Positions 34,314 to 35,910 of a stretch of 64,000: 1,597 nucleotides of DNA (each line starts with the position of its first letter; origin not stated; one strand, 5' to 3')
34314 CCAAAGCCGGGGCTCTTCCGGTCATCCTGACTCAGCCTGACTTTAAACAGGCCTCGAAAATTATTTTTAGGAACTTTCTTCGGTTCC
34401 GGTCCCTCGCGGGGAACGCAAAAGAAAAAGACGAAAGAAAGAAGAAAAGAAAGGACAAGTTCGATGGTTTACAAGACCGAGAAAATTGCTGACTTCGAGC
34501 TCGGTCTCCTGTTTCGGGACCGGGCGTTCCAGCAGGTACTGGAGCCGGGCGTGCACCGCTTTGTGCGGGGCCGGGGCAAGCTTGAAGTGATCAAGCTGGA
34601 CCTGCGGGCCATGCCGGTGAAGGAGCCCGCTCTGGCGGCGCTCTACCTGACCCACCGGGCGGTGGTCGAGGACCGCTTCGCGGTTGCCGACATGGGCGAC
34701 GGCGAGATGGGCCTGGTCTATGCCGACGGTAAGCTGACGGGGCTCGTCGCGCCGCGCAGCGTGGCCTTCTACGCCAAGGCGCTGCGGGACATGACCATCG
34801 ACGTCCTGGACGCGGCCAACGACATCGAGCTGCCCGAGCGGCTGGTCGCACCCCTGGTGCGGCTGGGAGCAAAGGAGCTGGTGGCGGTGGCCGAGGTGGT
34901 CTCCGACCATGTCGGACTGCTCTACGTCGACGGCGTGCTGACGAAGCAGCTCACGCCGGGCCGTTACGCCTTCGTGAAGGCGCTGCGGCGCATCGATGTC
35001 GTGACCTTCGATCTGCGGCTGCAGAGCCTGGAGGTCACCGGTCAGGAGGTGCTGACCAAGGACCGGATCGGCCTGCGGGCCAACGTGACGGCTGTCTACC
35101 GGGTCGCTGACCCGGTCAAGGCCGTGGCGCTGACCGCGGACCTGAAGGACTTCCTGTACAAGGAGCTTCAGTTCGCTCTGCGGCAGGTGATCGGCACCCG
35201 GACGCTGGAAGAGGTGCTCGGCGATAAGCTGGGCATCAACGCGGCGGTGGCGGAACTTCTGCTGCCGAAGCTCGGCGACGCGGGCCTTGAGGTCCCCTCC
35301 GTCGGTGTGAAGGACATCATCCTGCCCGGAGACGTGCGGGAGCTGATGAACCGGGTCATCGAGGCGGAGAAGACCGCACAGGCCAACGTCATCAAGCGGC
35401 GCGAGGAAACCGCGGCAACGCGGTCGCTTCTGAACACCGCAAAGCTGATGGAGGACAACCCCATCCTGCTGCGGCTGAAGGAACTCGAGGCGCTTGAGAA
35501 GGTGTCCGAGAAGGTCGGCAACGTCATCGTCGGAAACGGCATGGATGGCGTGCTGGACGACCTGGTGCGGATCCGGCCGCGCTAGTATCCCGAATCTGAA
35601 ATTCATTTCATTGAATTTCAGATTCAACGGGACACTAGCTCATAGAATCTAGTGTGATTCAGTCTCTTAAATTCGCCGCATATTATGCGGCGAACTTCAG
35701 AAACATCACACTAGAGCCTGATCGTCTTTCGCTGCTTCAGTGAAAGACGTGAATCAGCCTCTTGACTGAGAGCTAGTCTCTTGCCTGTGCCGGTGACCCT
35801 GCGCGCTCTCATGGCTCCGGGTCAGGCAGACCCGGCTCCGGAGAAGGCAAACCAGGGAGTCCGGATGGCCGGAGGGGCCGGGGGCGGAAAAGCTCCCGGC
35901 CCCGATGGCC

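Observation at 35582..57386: A 133-bp multi-hairpin repeat present in two inverted copies, each providing the TAG stop codon of the adjacent gene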

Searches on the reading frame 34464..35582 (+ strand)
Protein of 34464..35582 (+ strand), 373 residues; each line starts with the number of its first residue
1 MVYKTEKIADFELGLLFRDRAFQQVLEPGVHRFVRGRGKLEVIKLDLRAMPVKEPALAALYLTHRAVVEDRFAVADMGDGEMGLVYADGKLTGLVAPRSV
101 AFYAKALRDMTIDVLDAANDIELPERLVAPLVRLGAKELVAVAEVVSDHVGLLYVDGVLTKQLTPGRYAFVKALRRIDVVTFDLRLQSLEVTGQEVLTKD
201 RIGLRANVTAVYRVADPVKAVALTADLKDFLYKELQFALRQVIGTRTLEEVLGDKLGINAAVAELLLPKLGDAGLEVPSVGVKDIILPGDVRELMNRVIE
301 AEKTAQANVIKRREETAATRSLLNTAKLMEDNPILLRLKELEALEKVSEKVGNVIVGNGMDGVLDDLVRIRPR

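Call 12: find_encoding_contigs(protein=window:34464-35582:+, flank=10000, max_places=10)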
Protein window:34464-35582:+ (373 aa): no gene with exactly this product is on record in the collection.

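Call 15: find_homologous_proteins(query=window:34464-35582:+, max_evalue=1e-30)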
Query window:34464-35582:+ (373 aa): 7995 proteins with E <= 1e-30 among 8000 candidates; the best 120 are listed.
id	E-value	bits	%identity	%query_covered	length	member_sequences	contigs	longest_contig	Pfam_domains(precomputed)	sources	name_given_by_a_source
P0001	2.0e-219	746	96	100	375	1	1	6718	PF01145.32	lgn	-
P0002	1.1e-213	727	93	100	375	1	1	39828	PF01145.32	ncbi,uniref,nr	ncbi:slipin family protein [Pelagibius sp. Alg239-R121]|uniref:slipin family protein n=1 Tax=Pelagib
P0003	4.9e-211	718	92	100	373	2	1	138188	PF01145.32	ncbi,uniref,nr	ncbi:slipin family protein [Denitrobaculum tricleocarpae]|uniref:Slipin family protein n=1 Tax=Denit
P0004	7.5e-209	711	91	100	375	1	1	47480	PF01145.32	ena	-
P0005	5.3e-207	705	91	100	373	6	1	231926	PF01145.32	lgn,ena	-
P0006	4.0e-206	702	90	100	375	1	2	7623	PF01145.32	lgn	-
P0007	2.9e-204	696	90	100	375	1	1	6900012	PF01145.32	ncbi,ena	-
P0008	5.9e-204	695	90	100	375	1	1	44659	PF01145.32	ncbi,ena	-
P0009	6.8e-204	695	89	100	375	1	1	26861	PF01145.32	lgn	-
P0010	1.0e-203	694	90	100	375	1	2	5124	PF01145.32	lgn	-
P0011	1.7e-201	687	88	100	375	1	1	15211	PF01145.32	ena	-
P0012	9.6e-201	684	88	100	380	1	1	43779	PF01145.32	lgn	-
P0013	1.1e-194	664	85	100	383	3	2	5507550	PF01145.32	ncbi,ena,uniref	ncbi:slipin family protein [Pelagibius sp.]|uniref:slipin family protein n=1 Tax=Pelagibius sp. TaxI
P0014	4.7e-194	662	86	100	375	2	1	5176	PF01145.32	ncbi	-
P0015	7.4e-194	662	86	100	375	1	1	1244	PF01145.32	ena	-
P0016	4.8e-193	659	83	100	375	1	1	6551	PF01145.32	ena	-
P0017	1.3e-192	657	84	100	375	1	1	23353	PF01145.32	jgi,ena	-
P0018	2.4e-191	653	82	100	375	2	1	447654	PF01145.32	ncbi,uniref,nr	ncbi:slipin family protein [Pelagibius marinus]|uniref:slipin family protein n=1 Tax=Pelagibius mari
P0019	3.0e-191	653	82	100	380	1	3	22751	PF01145.32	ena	-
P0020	5.9e-191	652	82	100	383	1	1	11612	PF01145.32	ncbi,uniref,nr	ncbi:slipin family protein [Pelagibius sp.]|uniref:slipin family protein n=1 Tax=Pelagibius sp. TaxI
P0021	1.7e-190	650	83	100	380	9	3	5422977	PF01145.32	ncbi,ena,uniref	ncbi:slipin family protein [Pelagibius sp.]|uniref:slipin family protein n=1 Tax=Pelagibius sp. TaxI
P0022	6.2e-189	645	82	100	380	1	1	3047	PF01145.32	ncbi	-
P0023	7.2e-189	645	82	100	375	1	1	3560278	PF01145.32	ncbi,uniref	ncbi:slipin family protein [Pelagibius sp. CAU 1746]|uniref:slipin family protein n=1 Tax=Pelagibius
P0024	2.7e-188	643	81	100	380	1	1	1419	PF01145.32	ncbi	-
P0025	3.6e-187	640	83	100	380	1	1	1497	PF01145.32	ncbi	-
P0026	2.7e-185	633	73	94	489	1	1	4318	PF01145.32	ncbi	-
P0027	2.2e-184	630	81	100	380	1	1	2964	PF01145.32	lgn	-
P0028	1.6e-181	621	79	100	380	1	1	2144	PF01145.32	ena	-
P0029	5.7e-181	619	79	100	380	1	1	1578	PF01145.32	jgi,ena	-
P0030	7.2e-181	619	79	100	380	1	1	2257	PF01145.32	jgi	jgi:regulator of protease activity HflC (stomatin/prohibitin superfamily)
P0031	1.9e-179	614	78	100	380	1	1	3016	PF01145.32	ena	-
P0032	2.5e-179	614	79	100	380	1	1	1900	PF01145.32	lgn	-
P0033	1.6e-178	611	78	100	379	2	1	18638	PF01145.32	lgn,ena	-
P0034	2.8e-178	610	77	100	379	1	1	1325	PF01145.32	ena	-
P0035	3.1e-177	607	77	100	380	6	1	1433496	PF01145.32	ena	-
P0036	3.3e-177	607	79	100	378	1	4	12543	PF01145.32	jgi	jgi:regulator of protease activity HflC (stomatin/prohibitin superfamily)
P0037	8.7e-177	605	79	100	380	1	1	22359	PF01145.32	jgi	jgi:regulator of protease activity HflC (stomatin/prohibitin superfamily)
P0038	1.4e-176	605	78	100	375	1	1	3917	PF01145.32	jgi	jgi:regulator of protease activity HflC (stomatin/prohibitin superfamily)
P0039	2.7e-176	604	77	100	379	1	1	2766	PF01145.32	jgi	-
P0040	2.1e-175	601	77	100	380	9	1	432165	PF01145.32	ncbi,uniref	ncbi:slipin family protein [Pelagibius sp. 7325]|uniref:slipin family protein n=1 Tax=Pelagibius sp.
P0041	2.4e-175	601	77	100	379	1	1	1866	PF01145.32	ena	-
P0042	1.4e-174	598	77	100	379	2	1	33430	PF01145.32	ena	-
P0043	1.6e-174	598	77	100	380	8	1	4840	PF01145.32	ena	-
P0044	1.4e-173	595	76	100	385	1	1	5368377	PF01145.32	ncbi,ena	-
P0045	1.5e-173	595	75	100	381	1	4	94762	PF01145.32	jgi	jgi:regulator of protease activity HflC (stomatin/prohibitin superfamily)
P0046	1.6e-173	595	77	100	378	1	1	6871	PF01145.32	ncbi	-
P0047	2.4e-170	584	75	100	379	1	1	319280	PF01145.32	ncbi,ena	-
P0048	3.2e-169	581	76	99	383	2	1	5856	PF01145.32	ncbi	-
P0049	7.6e-169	579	75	100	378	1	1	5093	PF01145.32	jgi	jgi:regulator of protease activity HflC (stomatin/prohibitin superfamily)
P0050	2.1e-168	578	74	100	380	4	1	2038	PF01145.32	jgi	jgi:regulator of protease activity HflC (stomatin/prohibitin superfamily)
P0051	2.2e-168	578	75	100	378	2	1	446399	PF01145.32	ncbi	ncbi:MAG: slipin family protein [Pseudomonadota bacterium]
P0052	1.3e-167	575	75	100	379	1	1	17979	PF01145.32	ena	-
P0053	1.5e-167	575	75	100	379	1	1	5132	PF01145.32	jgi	-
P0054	1.7e-167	575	74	100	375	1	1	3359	PF01145.32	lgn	-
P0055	9.8e-167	572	74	100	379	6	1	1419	PF01145.32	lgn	-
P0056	2.6e-166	571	74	100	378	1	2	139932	PF01145.32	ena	-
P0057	3.3e-166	571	75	100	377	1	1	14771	PF01145.32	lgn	-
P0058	3.5e-166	571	75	100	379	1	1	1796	PF01145.32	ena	-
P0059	6.3e-166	570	75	100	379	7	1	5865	PF01145.32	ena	-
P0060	1.0e-165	569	75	100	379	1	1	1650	PF01145.32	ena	-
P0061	1.8e-165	568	75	100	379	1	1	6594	PF01145.32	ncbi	-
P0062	5.0e-165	567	74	100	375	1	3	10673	PF01145.32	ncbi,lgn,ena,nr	ncbi:MAG: slipin family protein [Kiloniellales bacterium]|nr:slipin family protein [Kiloniellales ba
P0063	5.5e-165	567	73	100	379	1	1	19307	PF01145.32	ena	-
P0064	5.5e-165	567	75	100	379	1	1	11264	PF01145.32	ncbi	-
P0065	5.8e-165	567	74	100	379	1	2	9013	PF01145.32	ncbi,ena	-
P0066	5.8e-165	567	74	100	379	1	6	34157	PF01145.32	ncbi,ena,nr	ncbi:MAG: slipin family protein [Kiloniellales bacterium]|nr:slipin family protein [Kiloniellales ba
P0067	7.6e-165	566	75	100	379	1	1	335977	PF01145.32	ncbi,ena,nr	ncbi:MAG: slipin family protein [Kiloniellales bacterium]|nr:slipin family protein [Kiloniellales ba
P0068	8.1e-165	566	73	100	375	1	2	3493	PF01145.32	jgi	-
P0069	1.0e-164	566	75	100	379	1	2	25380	PF01145.32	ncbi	-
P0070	1.1e-164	566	74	100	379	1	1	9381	PF01145.32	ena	-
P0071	1.3e-164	565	75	100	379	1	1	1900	PF01145.32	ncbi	-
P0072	1.6e-164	565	73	100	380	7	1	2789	PF01145.32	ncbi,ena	-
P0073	1.6e-164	565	74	100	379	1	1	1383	PF01145.32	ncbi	-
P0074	2.6e-164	564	74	100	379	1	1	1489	PF01145.32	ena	-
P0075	3.4e-164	564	74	100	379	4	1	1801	PF01145.32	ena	-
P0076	3.4e-164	564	73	100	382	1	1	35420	PF01145.32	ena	-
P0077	3.5e-164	564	75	100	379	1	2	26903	PF01145.32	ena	-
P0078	4.1e-164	564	79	94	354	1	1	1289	PF01145.32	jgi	jgi:regulator of protease activity HflC (stomatin/prohibitin superfamily)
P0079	4.1e-164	564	74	100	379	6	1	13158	PF01145.32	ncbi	-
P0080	1.7e-163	562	74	100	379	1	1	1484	PF01145.32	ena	-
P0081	2.6e-163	561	74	100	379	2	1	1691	PF01145.32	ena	-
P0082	3.1e-163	561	74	100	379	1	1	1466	PF01145.32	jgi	jgi:regulator of protease activity HflC (stomatin/prohibitin superfamily)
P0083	4.1e-163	561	72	100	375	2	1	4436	PF01145.32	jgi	-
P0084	4.3e-163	560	74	100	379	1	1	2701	PF01145.32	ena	-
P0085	1.8e-162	558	74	100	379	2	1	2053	PF01145.32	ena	-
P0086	3.0e-162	558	73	100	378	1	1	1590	PF01145.32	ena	-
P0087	3.4e-162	557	73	100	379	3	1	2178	PF01145.32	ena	-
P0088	8.3e-162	556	74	100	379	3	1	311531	PF01145.32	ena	-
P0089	8.9e-162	556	73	100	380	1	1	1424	PF01145.32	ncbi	-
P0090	1.1e-161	556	73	100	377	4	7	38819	PF01145.32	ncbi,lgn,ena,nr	ncbi:MAG: slipin family protein [Rhodospirillaceae bacterium]|nr:slipin family protein [Rhodospirill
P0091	1.9e-161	555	73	100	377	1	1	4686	PF01145.32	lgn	-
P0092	5.2e-161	554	72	100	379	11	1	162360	PF01145.32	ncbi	-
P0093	1.2e-160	552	73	100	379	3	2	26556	PF01145.32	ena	-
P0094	1.8e-160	552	73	100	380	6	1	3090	PF01145.32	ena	-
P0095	2.2e-160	552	72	100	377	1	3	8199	PF01145.32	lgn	-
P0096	5.5e-160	550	71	100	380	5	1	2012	PF01145.32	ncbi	-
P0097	2.3e-159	548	69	100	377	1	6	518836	PF01145.32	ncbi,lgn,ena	-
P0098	7.0e-159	547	72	100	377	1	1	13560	PF01145.32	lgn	-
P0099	8.3e-159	546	69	100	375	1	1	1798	PF01145.32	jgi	jgi:regulator of protease activity HflC (stomatin/prohibitin superfamily)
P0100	2.0e-157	542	86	82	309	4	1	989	PF01145.32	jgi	jgi:regulator of protease activity HflC (stomatin/prohibitin superfamily)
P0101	4.5e-157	541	73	100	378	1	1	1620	PF01145.32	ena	-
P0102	2.0e-156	538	72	99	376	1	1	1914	PF01145.32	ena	-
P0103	4.8e-155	534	68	100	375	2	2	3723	PF01145.32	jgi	jgi:regulator of protease activity HflC (stomatin/prohibitin superfamily)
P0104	6.1e-155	534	70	99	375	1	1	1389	PF01145.32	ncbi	-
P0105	1.0e-154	533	71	100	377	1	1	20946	PF01145.32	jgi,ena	-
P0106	1.6e-154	532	70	100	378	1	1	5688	PF01145.32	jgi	jgi:regulator of protease activity HflC (stomatin/prohibitin superfamily)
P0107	3.2e-154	531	70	100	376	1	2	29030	PF01145.32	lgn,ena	-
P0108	7.1e-154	530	76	90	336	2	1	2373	PF01145.32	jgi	jgi:regulator of protease activity HflC (stomatin/prohibitin superfamily)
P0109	7.5e-154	530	69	100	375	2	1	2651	PF01145.32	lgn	-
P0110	1.7e-153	529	71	100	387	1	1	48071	PF01145.32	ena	-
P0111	1.7e-152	526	69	100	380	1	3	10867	PF01145.32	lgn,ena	-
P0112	2.1e-151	522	68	100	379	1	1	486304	PF01145.32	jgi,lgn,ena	-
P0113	8.3e-151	520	68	100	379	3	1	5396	PF01145.32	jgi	-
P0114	1.1e-149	516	68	100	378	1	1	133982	PF01145.32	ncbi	-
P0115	7.0e-149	514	67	100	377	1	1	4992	PF01145.32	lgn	-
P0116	2.5e-148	512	67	100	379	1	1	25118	PF01145.32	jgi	jgi:regulator of protease activity HflC (stomatin/prohibitin superfamily)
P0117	5.9e-147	507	66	100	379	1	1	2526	PF01145.32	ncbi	-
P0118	2.4e-146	505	68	100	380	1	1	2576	PF01145.32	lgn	-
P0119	2.4e-145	502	68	100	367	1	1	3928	PF01145.32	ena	-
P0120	2.0e-142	493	66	100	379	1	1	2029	PF01145.32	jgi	-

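Call 16: find_encoding_contigs(protein=P0001, flank=5000, max_places=3)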
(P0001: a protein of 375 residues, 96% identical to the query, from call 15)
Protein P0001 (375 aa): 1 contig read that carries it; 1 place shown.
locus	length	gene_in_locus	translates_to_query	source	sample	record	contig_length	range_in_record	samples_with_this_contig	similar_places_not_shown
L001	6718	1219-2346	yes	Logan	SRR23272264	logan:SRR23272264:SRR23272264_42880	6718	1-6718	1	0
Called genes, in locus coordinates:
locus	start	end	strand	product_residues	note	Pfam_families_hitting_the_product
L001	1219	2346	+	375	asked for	PF01145:Band_7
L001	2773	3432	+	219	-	-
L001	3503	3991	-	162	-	-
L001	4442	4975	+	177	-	-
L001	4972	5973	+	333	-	PF00487:FA_desaturase (weak)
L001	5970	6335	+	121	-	-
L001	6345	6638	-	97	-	PF11720:Inhibitor_I78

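Call 17: find_encoding_contigs(protein=P0002, flank=5000, max_places=3)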
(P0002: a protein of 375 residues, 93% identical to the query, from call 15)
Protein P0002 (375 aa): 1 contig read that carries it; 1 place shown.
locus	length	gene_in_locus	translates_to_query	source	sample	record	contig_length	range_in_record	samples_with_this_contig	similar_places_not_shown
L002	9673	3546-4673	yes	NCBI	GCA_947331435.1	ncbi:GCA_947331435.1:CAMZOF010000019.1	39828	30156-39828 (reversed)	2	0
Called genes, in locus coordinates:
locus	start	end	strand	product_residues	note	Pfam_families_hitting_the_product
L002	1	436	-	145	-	?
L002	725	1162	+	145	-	-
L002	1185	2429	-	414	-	PF12832:MFS_1_like (faint), PF06779:MFS_4, PF07690:MFS_1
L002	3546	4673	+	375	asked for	PF01145:Band_7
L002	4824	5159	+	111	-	-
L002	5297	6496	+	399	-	PF07366:SnoaL, PF12680:SnoaL_2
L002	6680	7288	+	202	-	-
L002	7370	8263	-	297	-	-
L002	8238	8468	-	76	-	-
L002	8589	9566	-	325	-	-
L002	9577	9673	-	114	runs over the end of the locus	PF03091:CutA1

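Call 18: find_encoding_contigs(protein=P0003, flank=5000, max_places=3)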
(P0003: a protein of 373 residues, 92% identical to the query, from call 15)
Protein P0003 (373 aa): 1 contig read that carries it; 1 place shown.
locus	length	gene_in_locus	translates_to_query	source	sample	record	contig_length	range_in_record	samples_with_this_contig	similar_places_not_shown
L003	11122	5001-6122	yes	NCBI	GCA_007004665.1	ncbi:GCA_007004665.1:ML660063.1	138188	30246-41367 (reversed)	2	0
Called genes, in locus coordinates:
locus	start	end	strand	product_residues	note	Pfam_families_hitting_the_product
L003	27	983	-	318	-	PF00126:HTH_1, PF03466:LysR_substrate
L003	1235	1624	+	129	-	PF06568:YjiS-like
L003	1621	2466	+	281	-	PF00892:EamA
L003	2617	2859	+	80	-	-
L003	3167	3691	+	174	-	-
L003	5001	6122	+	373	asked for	PF01145:Band_7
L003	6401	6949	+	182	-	PF08719:NADAR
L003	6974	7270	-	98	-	PF11720:Inhibitor_I78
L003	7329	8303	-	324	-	-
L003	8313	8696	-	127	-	PF03091:CutA1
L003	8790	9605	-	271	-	PF13489:Methyltransf_23, PF01209:Ubie_methyltran, PF05175:MTS (weak), PF13649:Methyltransf_25, PF13847:Methyltransf_31, PF08241:Methyltransf_11, PF08242:Methyltransf_12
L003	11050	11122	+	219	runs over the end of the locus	PF06353:DUF1062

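Call 19: find_encoding_contigs(protein=P0007, flank=5000, max_places=3)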
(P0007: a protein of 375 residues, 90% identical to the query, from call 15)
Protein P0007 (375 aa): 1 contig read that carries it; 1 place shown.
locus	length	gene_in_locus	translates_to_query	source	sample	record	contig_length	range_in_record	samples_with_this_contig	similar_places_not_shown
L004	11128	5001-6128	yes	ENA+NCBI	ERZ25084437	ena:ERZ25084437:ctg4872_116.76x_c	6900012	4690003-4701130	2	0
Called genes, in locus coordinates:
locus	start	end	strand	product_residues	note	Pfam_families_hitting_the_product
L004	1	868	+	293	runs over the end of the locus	PF00892:EamA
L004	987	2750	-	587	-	-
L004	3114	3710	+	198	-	-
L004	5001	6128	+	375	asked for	PF01145:Band_7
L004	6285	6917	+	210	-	PF13021:DUF3885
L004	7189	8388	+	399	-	PF07366:SnoaL (weak), PF12680:SnoaL_2 (weak), PF07366:SnoaL, PF12680:SnoaL_2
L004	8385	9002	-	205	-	PF07589:PEP_exosort_dom (weak)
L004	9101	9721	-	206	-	PF07589:PEP_exosort_dom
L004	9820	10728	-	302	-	PF00126:HTH_1, PF03466:LysR_substrate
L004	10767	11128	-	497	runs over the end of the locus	PF01970:TctA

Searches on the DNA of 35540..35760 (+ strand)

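Call 14: search_dna_similar(query=window:35582-35714:+, collection=plasmids, mode=distant, max_evalue=0.001, max_rows=60)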
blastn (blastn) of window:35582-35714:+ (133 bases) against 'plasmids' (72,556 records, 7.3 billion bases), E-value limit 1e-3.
No match.

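Call 54: search_rna_families(source=window, start=35540, end=35760, threshold=evalue, max_evalue=5)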
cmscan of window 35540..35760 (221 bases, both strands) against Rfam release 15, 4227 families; matches with E-value up to 5: 42.
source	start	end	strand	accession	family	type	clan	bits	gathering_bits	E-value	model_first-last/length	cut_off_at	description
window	35578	35642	-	RF03729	mir-2363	Gene; miRNA;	-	25.9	90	0.0066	1-72/72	no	mir-2363 microRNA precursor family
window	35650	35714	-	RF03786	mir-9449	Gene; miRNA;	-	24.3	100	0.0083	1-68/68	no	mir-9449 microRNA precursor family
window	35581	35643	-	RF00819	mir-246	Gene; miRNA;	-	24.2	60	0.0045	1-72/72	no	mir-246 microRNA precursor family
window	35581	35637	-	RF03318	mir-2208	Gene; miRNA;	-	24.1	70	0.0049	1-61/61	no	mir-2208 microRNA precursor family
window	35582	35638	+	RF03729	mir-2363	Gene; miRNA;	-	23.4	90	0.03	1-72/72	no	mir-2363 microRNA precursor family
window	35644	35719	-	RF04007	mir-8489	Gene; miRNA;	-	22.5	99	0.018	1-90/90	no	mir-8489 microRNA precursor family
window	35651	35712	-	RF03174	mir-4803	Gene; miRNA;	-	22.1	90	0.051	1-74/74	no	mir-4803 microRNA precursor family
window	35575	35641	+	RF04211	MIR5185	Gene; miRNA;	-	21.6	101.7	0.043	1-111/111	no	MIR5185 microRNA precursor family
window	35577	35643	-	RF04007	mir-8489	Gene; miRNA;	-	21.5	99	0.034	1-90/90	no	mir-8489 microRNA precursor family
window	35654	35709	-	RF04112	MIR5512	Gene; miRNA;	-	21.2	139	0.094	1-132/132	no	MIR5512 microRNA precursor family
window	35583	35637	-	RF03650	mir-1290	Gene; miRNA;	-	20.2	82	0.076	1-76/76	no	mir-1290 microRNA precursor family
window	35647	35717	-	RF04095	MIR9746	Gene; miRNA;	-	20.1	79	0.13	1-110/110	no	MIR9746 microRNA precursor family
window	35644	35719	+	RF04007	mir-8489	Gene; miRNA;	-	19.7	99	0.11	1-90/90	no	mir-8489 microRNA precursor family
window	35591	35631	+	RF03217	mir-3167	Gene; miRNA;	-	19.5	86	0.35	1-59/59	no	mir-3167 microRNA precursor family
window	35649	35714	-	RF03237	MIR6425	Gene; miRNA;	-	19.1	142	0.1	1-125/125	no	MIR6425 microRNA precursor family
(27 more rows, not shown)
